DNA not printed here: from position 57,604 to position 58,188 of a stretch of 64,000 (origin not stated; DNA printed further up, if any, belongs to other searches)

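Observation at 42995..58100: A shared Ig-like (V/I)T(I/V)T(N/D)xG.GYT repeat module decorates the tail sheath and two adjacent structural proteins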

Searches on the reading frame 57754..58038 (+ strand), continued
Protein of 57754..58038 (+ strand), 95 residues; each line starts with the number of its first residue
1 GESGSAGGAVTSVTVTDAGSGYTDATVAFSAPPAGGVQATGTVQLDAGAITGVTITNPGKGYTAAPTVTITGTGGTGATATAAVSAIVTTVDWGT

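Call 71: fold_search(model_id=the predicted structure, library=pdb)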
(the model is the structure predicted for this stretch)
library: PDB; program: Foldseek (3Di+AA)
matches with E <= 10: 44; with E <= 0.001: 0
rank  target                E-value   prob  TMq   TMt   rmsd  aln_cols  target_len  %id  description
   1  5fty_A                1.6e+00  0.20  0.34  0.17   4.6        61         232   18  Structure of surface layer protein SbsC, domains 6-7 (monoclinic form) (released 2017-02-22)
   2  4uj8_D                2.0e+00  0.13  0.31  0.16   5.0        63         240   19  Structure of surface layer protein SbsC, domains 6-7 (released 2016-04-27)
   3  9rku_Ao               3.1e+00  0.10  0.31  0.12   7.2        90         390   14  Agrobacterium phage 7-7-1 baseplate (released 2025-12-10)
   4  3uc2_D                3.3e+00  0.10  0.30  0.28   6.2        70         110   16  Crystal structure of a DUF4426 family protein (PA0388) from Pseudomonas aeruginosa PAO1 at 2.09 A resolution (released 2011-11-23)
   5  4uj7                  3.5e+00  0.16  0.36  0.20   4.7        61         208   21  Structure of the S-layer protein SbsC, domains 5-6 (released 2016-04-27)
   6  8rd8_H                3.8e+00  0.09  0.31  0.20   7.3        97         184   14  Cryo-EM structure of P. urativorans 70S ribosome in complex with hibernation factors Balon and RaiA (structure 1). (released 2024-02-21)
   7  6mrm_C                5.0e+00  0.11  0.36  0.15   4.9        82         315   16  Red Clover Necrotic Mosaic Virus (released 2019-10-16)
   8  7k7e_A                5.0e+00  0.03  0.19  0.05  12.8        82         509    8  Crystal structure of diphtheria toxin from crystals obtained at pH 7.0 (released 2020-11-18)
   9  7k7d_A                5.0e+00  0.02  0.18  0.05  12.8        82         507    8  Crystal structure of diphtheria toxin from crystals obtained at pH 6.0 (released 2020-11-18)
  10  9lfl_D                5.3e+00  0.04  0.27  0.16  16.8       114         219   12  Cryo-EM structure of linker-extended biparatopic antibody BA1-GP4 in complex with TNFR2 (released 2025-08-13)
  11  2ber                  5.6e+00  0.08  0.32  0.07   5.7        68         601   24  Y370G Active Site Mutant of the Sialidase from Micromonospora viridifaciens in complex with beta-Neu5Ac (sialic acid). (released 2005-04-04)
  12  8rdv_H                5.6e+00  0.06  0.27  0.19   7.3        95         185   12  Cryo-EM structure of P. urativorans 70S ribosome in complex with hibernation factor Balon, mRNA and P-site tRNA (struc (released 2024-02-21)
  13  2oz4_A                6.2e+00  0.10  0.37  0.17   4.8        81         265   14  Structural Plasticity in IgSF Domain 4 of ICAM-1 Mediates Cell Surface Dimerization (released 2007-10-16)
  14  1w8o_A                6.2e+00  0.08  0.32  0.07   5.6        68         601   24  Contribution of the Active Site Aspartic Acid to Catalysis in the Bacterial Neuraminidase from Micromonospora viridifa (released 2004-09-29)
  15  5mf1_A                6.5e+00  0.07  0.37  0.11   9.4       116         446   14  Crystal structure of a C-terminally truncated trimeric ectodomain of the Chlamydomonas reinhardtii gamete fusion prote (released 2017-03-08)
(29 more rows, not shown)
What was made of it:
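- Foldseek against the PDB finds nothing (best E 1.6; call 71).
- Tried and rejected: Foldseek against the PDB: best E 1.6 (call 71).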

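Call 74: search_protein_families(library=ncbifam, proteins=[P0130, P0189, P0260, P0264, P0172], max_evalue=0.01)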
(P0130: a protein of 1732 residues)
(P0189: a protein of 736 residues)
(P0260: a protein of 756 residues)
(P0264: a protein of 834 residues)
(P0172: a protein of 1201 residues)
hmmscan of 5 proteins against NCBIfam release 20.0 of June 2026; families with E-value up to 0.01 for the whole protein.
P0130 (1732 aa): 0 families

P0189 (736 aa): 0 families

P0260 (756 aa): 0 families

P0264 (834 aa): 0 families

P0172 (1201 aa): 0 families

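Call 75: find_encoding_contigs(protein=P0264, flank=8000, max_places=2)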
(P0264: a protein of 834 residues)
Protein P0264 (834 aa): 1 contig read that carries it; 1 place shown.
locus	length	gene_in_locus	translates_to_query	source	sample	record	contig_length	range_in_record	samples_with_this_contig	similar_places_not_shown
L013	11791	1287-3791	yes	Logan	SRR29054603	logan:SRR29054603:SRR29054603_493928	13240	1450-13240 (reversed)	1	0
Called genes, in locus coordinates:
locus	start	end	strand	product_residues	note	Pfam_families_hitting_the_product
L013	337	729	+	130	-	PF07963:N_methyl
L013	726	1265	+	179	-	PF07963:N_methyl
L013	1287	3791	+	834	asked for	-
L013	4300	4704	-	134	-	PF07963:N_methyl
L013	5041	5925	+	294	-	PF00512:HisKA, PF02518:HATPase_c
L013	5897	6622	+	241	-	PF00072:Response_reg, PF00486:Trans_reg_C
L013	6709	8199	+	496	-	PF05157:MshEN, PF00437:T2SSE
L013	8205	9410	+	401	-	PF28597:T2SSF_N (weak), PF00482:T2SSF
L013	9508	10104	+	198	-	-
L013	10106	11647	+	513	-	PF11104:PilM_2, PF05137:PilN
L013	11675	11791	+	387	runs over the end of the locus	PF13604:AAA_30 (faint), PF00437:T2SSE, PF13401:AAA_22 (weak)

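Call 76: find_encoding_contigs(protein=P0130, flank=8000, max_places=2)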
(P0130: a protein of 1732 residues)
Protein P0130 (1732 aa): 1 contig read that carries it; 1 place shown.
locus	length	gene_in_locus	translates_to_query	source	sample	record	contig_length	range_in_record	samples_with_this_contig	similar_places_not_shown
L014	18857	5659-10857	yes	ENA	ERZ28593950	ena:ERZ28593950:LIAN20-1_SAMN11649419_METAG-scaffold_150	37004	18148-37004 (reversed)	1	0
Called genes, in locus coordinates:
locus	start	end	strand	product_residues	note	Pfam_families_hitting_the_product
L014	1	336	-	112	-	?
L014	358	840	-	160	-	-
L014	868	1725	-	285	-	-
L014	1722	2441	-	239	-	-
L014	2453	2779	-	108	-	-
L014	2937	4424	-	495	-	-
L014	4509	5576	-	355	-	-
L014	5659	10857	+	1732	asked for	-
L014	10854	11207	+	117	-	-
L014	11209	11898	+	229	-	-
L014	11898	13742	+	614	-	-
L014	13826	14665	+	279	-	-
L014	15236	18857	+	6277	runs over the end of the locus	PF18763:ddrB-ParB, PF28553:WH_1, PF00176:SNF2-rel_dom (faint), PF28554:DUF8437, PF28555:Helicase_dom, PF00271:Helicase_C (weak), PF04542:Sigma70_r2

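Call 88: search_dna_similar(query=window:57754-58038:+, collection=phages, mode=protein, max_rows=60, rows=spread, max_evalue=0.00001)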
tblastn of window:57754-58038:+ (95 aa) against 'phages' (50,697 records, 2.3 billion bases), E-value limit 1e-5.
Records with a match: 11; places in all: 13; records where one place covers at least 80% of the query: 0.
Best place of each record, by identity: 60-80% 2; <60% 9.
By first word of the organism name: Cyanophage 4; Synechococcus 3; Xanthomonas 2; Prochlorococcus 2.
By host as written in the record: Synechococcus 3; Synechococcus sp. WH8101 2; - 2; Xanthomonas sp. 1; Xanthomonas campestris pv. campestris str. 8004 1; Synechococcus sp. 1; Synechococcus sp. WH8102 1.
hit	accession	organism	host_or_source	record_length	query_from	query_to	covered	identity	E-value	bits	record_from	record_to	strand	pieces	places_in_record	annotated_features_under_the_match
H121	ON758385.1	Xanthomonas phage BUDD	Xanthomonas sp.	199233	7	62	59%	70.2%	3e-13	69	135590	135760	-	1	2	hypothetical protein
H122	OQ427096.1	Xanthomonas phage X1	Xanthomonas campestris pv. campestris ...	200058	7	62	59%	70.2%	2e-12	66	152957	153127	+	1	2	hypothetical protein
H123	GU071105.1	Prochlorococcus phage Syn1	Synechococcus sp. WH8101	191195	7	62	59%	43.9%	4e-7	51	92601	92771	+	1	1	hypothetical protein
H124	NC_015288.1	Prochlorococcus phage Syn1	Synechococcus sp. WH8101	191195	7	62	59%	43.9%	4e-7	51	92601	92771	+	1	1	tail fiber protein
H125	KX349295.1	Cyanophage S-RIM44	Synechococcus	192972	7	62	59%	43.9%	4e-7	51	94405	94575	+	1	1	structural protein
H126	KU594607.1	Cyanophage S-RIM44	Synechococcus sp.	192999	7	62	59%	43.9%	4e-7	51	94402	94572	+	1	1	structural protein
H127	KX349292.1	Cyanophage S-RIM44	Synechococcus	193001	7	62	59%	43.9%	4e-7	51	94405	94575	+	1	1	structural protein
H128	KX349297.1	Cyanophage S-RIM44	Synechococcus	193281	7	62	59%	43.9%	4e-7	51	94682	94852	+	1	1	structural protein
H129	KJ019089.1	Synechococcus phage ACG-2014j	-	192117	7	62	59%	42.1%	4e-6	49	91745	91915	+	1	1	tail fiber-like protein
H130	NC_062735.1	Synechococcus phage ACG-2014j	-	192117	7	62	59%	42.1%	4e-6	49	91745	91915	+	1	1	tail fiber protein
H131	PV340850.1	Synechococcus phage Sf-CH1b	Synechococcus sp. WH8102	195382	7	62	59%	42.1%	4e-6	49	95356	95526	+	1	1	tail fiber protein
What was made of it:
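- The segments are rich in G, T, A and V. BLAST's low-complexity filter removes most hits (call 88).
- Tried and rejected: tblastn of the 95-aa module against phages: 11 records only, limited by the low-complexity filter (call 88).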
